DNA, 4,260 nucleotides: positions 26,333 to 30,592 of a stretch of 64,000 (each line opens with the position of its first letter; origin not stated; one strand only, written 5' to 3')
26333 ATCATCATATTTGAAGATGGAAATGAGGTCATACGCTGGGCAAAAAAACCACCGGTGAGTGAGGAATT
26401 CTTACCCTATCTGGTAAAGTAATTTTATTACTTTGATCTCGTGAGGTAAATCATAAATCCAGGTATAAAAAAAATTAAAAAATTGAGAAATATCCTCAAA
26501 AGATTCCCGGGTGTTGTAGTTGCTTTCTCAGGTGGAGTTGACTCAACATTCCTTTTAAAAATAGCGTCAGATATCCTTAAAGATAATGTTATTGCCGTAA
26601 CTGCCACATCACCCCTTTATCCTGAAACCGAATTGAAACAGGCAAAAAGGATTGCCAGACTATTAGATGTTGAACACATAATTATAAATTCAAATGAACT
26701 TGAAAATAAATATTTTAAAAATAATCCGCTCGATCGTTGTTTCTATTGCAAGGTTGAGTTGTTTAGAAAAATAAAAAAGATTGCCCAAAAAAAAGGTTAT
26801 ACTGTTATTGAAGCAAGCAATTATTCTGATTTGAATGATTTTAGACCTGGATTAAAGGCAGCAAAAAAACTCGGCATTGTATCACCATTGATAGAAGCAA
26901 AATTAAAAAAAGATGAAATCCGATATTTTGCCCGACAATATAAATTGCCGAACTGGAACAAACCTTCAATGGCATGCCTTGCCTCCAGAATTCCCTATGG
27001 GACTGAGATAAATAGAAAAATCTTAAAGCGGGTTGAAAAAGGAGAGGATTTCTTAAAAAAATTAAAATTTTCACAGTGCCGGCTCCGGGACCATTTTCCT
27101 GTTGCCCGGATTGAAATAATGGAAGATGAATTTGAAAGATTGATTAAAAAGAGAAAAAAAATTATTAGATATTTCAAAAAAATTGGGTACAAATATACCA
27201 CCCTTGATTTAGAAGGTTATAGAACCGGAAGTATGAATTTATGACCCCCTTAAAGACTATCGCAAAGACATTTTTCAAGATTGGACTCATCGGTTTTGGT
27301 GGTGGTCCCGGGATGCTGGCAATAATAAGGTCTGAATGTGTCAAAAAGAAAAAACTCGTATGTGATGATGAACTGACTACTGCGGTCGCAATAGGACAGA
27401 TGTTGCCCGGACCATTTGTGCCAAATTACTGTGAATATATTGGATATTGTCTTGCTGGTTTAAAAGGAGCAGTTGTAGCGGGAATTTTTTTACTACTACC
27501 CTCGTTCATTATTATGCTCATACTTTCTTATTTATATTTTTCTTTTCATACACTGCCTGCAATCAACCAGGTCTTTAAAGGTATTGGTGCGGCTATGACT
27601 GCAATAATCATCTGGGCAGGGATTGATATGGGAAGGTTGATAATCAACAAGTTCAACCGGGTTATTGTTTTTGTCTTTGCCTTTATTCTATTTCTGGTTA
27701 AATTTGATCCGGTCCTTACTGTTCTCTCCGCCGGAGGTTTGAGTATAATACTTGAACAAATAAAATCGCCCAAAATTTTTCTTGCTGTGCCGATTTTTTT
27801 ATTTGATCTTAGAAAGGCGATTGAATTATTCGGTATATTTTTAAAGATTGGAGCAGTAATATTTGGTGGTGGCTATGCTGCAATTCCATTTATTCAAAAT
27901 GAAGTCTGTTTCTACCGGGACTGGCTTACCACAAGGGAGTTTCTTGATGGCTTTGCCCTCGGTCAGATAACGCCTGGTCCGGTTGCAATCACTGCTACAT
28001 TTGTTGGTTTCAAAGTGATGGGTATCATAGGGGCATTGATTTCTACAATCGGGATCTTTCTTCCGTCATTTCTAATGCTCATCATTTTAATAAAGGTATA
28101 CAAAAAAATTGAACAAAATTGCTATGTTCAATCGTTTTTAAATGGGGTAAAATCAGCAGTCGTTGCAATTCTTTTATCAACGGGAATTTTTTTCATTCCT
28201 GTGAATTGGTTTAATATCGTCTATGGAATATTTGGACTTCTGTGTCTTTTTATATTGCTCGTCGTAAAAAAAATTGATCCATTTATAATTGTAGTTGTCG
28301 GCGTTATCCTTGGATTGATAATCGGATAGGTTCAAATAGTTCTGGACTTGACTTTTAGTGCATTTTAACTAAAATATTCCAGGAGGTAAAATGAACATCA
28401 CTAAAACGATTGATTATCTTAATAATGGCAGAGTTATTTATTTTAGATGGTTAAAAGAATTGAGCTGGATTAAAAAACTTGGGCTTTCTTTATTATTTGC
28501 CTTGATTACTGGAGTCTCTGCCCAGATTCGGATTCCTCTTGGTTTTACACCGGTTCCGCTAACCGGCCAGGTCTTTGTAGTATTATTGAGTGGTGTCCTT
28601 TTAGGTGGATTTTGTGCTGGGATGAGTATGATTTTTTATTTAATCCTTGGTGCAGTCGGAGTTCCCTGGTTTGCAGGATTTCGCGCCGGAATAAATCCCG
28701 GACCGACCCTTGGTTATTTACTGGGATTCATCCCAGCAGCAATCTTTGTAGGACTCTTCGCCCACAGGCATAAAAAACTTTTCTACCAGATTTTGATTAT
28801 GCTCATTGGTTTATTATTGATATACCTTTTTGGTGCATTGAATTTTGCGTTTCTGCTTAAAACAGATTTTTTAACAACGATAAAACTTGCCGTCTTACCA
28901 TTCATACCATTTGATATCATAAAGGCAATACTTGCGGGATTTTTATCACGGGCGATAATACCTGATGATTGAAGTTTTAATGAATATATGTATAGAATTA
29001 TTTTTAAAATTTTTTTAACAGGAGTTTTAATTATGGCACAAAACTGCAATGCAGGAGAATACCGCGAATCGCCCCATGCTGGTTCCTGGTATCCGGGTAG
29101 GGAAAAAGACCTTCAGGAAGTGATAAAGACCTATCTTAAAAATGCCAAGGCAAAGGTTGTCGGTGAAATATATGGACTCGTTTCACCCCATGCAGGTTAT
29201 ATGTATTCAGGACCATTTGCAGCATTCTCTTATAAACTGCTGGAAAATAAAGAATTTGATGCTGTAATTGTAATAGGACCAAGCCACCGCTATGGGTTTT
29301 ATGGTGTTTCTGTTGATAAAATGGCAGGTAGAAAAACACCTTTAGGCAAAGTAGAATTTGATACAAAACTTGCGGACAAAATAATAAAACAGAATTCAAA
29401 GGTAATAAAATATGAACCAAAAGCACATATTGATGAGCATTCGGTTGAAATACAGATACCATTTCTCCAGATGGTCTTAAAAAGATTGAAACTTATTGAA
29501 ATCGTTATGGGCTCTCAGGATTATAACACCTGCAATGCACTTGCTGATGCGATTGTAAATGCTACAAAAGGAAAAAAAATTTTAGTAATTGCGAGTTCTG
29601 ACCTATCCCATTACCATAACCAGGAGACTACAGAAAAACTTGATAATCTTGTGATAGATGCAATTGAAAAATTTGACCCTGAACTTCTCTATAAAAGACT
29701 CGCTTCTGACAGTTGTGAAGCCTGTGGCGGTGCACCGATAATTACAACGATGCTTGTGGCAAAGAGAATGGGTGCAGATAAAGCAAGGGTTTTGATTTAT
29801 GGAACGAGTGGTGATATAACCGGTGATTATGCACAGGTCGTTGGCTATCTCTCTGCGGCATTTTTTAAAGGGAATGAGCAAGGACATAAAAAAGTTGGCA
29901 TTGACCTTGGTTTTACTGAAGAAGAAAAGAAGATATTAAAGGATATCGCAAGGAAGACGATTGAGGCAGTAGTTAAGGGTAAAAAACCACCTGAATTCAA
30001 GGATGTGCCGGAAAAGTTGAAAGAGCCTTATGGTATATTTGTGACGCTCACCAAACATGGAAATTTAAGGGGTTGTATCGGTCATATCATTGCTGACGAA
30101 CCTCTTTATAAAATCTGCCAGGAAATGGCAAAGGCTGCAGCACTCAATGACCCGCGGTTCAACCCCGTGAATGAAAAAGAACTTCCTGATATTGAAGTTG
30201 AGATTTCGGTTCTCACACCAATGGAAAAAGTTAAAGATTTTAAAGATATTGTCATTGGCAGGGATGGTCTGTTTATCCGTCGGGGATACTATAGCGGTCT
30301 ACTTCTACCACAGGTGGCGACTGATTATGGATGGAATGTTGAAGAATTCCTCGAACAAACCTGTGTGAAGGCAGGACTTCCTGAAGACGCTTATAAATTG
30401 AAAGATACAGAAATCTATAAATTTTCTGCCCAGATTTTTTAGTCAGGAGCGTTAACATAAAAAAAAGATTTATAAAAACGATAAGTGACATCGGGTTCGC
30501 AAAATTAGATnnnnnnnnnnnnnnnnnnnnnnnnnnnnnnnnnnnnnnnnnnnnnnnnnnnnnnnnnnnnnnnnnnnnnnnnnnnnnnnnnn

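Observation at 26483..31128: Split nickel-pincer (Lar) cofactor biosynthesis genes, with a three-Cys LarE and LarB but no LarC or LarA, interleaved with chrA, bioY and a Memo::AMMECR1 fusion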

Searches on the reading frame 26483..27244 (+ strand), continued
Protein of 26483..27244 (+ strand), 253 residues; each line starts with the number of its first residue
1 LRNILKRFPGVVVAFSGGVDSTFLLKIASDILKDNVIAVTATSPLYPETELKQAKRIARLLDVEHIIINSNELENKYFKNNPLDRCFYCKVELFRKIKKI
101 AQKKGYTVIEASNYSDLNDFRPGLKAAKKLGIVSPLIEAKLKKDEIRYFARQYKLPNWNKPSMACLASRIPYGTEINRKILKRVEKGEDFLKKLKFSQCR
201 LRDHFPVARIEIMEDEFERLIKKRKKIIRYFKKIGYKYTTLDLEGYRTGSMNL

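Call 52: find_encoding_contigs(protein=P0132, flank=10000, max_places=1)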
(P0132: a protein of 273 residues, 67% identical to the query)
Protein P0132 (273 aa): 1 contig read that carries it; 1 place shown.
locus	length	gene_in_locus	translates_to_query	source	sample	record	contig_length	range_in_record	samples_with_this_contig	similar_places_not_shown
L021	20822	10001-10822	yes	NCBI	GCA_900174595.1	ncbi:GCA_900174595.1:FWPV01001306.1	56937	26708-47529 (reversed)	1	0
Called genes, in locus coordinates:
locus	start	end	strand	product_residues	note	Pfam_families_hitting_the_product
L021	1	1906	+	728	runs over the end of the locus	PF00111:Fer2 (weak), PF13510:Fer2_4, PF10588:NADH-G_4Fe-4S_3 (weak), PF12837:Fer4_6 (weak), PF12838:Fer4_7, PF22117:Fer4_Nqo3, PF00384:Molybdopterin, PF01568:Molydop_binding, +4 more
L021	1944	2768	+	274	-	PF10418:DHODB_Fe-S_bind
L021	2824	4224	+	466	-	PF14691:Fer4_20, PF01262:AlaDh_PNT_C (faint), PF07992:Pyr_redox_2, PF13241:NAD_binding_7 (faint), PF13738:Pyr_redox_3 (faint), PF13450:NAD_binding_8 (faint), PF00070:Pyr_redox (weak)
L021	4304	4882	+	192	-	PF01553:Acyltransferase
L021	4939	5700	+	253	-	PF02401:LYTB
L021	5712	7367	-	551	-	PF09847:12TM_1, PF16949:ABC_tran_2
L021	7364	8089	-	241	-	PF13476:AAA_23 (weak), PF13175:AAA_15 (faint), PF00005:ABC_tran, PF13304:AAA_21 (faint)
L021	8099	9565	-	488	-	PF01841:Transglut_core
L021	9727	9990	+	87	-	PF05768:Glrx-like (weak)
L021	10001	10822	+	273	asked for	PF02540:NAD_synthase (faint), PF00733:Asn_synthase (weak), PF06508:QueC (weak)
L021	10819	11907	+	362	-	PF02417:Chromate_transp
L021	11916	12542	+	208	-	-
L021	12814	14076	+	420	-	PF02012:BNR (faint), PF15902:Sortilin-Vps10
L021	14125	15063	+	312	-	PF15902:Sortilin-Vps10 (weak), PF13860:FlgD_ig (weak)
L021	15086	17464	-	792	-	PF12836:HHH_3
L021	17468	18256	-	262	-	-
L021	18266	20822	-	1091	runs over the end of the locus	PF13205:Big_5, PF00041:fn3 (weak), PF00932:LTD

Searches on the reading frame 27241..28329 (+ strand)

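Call 3: search_protein_families(library=pfam, proteins=[window:27241-28329:+])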
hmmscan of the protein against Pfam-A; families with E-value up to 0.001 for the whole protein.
window:27241-28329:+ (362 aa): 1 family
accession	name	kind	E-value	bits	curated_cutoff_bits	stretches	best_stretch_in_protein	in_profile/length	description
PF02417.20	Chromate_transp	-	1.6e-83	279.2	28.6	2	194-359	1-166/166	Chromate transporter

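Call 4: search_protein_families(library=ncbifam, proteins=[window:27241-28329:+])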
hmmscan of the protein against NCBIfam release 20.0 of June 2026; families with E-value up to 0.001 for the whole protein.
window:27241-28329:+ (362 aa): 3 families
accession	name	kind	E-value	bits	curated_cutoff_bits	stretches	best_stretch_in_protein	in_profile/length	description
TIGR00937.1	2A51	subfamily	3e-70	237.7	171.7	1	11-358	1-368/368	chromate efflux transporter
NF053759.1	ChrTpChrBBac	equivalog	3.2e-34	118.2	250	2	6-154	3-147/180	chromate efflux transporter ChrB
NF053760.1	ChrTpChrABac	equivalog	5.9e-32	111.3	250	2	195-360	5-173/178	chromate efflux transporter ChrA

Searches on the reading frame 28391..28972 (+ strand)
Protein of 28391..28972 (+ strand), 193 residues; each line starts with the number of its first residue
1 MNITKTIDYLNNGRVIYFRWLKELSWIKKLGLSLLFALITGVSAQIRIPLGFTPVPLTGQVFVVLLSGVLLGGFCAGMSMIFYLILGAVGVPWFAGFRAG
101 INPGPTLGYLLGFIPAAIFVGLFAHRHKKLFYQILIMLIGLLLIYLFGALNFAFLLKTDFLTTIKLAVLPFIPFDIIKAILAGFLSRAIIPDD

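Call 3: search_protein_families(library=pfam, proteins=[window:28391-28972:+])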
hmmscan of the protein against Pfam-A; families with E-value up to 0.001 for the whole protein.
window:28391-28972:+ (193 aa): 1 family
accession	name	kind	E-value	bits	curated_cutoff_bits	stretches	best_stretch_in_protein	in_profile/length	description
PF02632.19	BioY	-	7.5e-36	123.6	25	1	52-189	1-138/140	BioY family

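Call 4: search_protein_families(library=ncbifam, proteins=[window:28391-28972:+])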
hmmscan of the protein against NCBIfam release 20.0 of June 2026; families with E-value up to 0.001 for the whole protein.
window:28391-28972:+ (193 aa): 0 families

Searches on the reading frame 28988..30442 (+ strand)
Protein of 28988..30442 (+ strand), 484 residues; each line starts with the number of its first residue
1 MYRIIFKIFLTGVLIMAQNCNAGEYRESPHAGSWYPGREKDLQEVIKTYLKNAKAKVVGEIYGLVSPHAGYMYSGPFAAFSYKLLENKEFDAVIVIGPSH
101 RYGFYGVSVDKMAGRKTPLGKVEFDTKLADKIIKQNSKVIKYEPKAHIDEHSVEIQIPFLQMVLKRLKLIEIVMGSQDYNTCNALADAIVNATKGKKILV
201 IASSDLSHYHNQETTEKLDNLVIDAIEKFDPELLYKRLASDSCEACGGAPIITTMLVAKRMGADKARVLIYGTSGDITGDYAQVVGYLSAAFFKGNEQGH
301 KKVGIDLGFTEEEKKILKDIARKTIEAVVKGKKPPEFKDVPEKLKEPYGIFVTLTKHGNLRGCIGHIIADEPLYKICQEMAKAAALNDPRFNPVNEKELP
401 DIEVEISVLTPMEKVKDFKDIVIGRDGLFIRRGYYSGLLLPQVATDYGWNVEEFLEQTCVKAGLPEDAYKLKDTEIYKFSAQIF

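Call 3: search_protein_families(library=pfam, proteins=[window:28988-30442:+])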
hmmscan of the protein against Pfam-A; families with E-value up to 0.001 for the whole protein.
window:28988-30442:+ (484 aa): 3 families
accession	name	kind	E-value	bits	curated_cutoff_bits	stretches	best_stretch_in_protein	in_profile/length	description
PF01875.22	Memo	-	2.2e-65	221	27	1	29-290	3-268/269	Memo-like protein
PF01871.22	AMMECR1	-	1.9e-58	197.1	25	1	320-484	3-168/168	AMMECR1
PF02900.23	LigB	-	0.00031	20.4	26.3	0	157-234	123-204/269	Catalytic LigB subunit of aromatic ring-opening dioxygenase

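Call 4: search_protein_families(library=ncbifam, proteins=[window:28988-30442:+])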
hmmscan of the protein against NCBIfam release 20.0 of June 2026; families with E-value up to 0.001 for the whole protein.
window:28988-30442:+ (484 aa): 5 families
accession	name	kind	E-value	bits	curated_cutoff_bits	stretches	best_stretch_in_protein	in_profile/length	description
TIGR04336.1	AmmeMemoSam_B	hypoth_equivalog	3.1e-84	282.4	26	1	26-292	1-270/270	AmmeMemoRadiSam system protein B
NF001987.0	PRK00782.1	equivalog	1.5e-73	247.3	295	1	26-290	3-263/267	MEMO1 family protein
TIGR04335.1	AmmeMemoSam_A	hypoth_equivalog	3.9e-56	189.2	99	1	316-484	2-175/175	AmmeMemoRadiSam system protein A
NF002000.0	PRK00801.1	equivalog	5.7e-56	188.8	273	1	310-484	5-184/201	hypothetical protein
TIGR00296.1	TIGR00296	hypoth_equivalog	9.5e-49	165.8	91.05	1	310-484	5-188/200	TIGR00296 family protein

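Call 13: find_encoding_contigs(protein=window:28988-30442:+, flank=10000, max_places=6)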
Protein window:28988-30442:+ (484 aa): no gene with exactly this product is on record in the collection.

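Call 63: search_protein_representatives(protein=window:29033-30442:+)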
Query: 469 residues. Proteins with E-value up to 0.001 (for the whole library): 19014; up to 1e-10: 11537; up to 1e-30: 3375. The best 150 are listed.
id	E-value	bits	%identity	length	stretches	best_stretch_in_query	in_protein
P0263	7.4e-145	499.8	51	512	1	9-469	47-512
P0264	8.3e-136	469.9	50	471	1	5-469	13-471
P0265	1.6e-135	469.0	49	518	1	4-469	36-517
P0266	3.3e-134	464.7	48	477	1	11-469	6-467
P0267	4.3e-123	428.0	47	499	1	11-469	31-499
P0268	5.7e-122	424.3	47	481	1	8-469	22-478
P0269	1.5e-120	419.6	48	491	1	7-469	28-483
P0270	2.0e-119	415.9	48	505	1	6-469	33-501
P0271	2.2e-119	415.8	48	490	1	10-469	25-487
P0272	4.3e-119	414.9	45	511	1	6-469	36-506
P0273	2.8e-118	412.2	44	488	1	10-469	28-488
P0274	9.8e-118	410.4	45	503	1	10-469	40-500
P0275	3.0e-117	408.8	45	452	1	13-469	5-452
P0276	2.4e-116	405.8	46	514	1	11-469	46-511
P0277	2.4e-114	399.2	46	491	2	10-309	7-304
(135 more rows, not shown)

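Call 69: find_related_loci(query=A1, collection=metagenome_contigs, flank=10000)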
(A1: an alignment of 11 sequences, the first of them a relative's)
Query A1 (471 aa) in metagenome_contigs; peptide patterns used: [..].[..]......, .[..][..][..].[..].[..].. (x = any residue, [..] = any of these).
600 stretches matched a pattern (row limit reached: there are more); 594 encode a relative of the query (tblastn E <= 1e-3); the best 80 are kept; 80 distinct loci.
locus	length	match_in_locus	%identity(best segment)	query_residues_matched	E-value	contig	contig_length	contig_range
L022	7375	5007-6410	48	15-471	5e-136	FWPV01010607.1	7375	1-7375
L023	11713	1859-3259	47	17-471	3e-135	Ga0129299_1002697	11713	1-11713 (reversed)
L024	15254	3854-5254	47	12-471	5e-134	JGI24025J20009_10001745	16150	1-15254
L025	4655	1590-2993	45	15-471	1e-132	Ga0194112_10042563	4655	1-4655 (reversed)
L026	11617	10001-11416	47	19-471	7e-131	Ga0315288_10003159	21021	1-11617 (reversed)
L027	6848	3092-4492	47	19-471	6e-130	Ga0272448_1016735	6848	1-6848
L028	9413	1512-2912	47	17-471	1e-129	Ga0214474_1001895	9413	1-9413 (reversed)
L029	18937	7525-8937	45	13-471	1e-128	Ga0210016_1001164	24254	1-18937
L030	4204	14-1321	47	47-471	8e-131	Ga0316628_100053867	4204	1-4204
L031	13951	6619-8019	46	17-471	5e-128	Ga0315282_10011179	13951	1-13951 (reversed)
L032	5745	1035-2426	45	23-471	2e-128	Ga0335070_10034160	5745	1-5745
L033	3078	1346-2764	47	1-471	3e-133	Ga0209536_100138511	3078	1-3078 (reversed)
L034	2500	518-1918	45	17-471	2e-135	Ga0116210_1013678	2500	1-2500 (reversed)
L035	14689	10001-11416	45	12-471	6e-128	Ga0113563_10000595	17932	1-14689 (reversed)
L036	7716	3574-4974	46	17-471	7e-128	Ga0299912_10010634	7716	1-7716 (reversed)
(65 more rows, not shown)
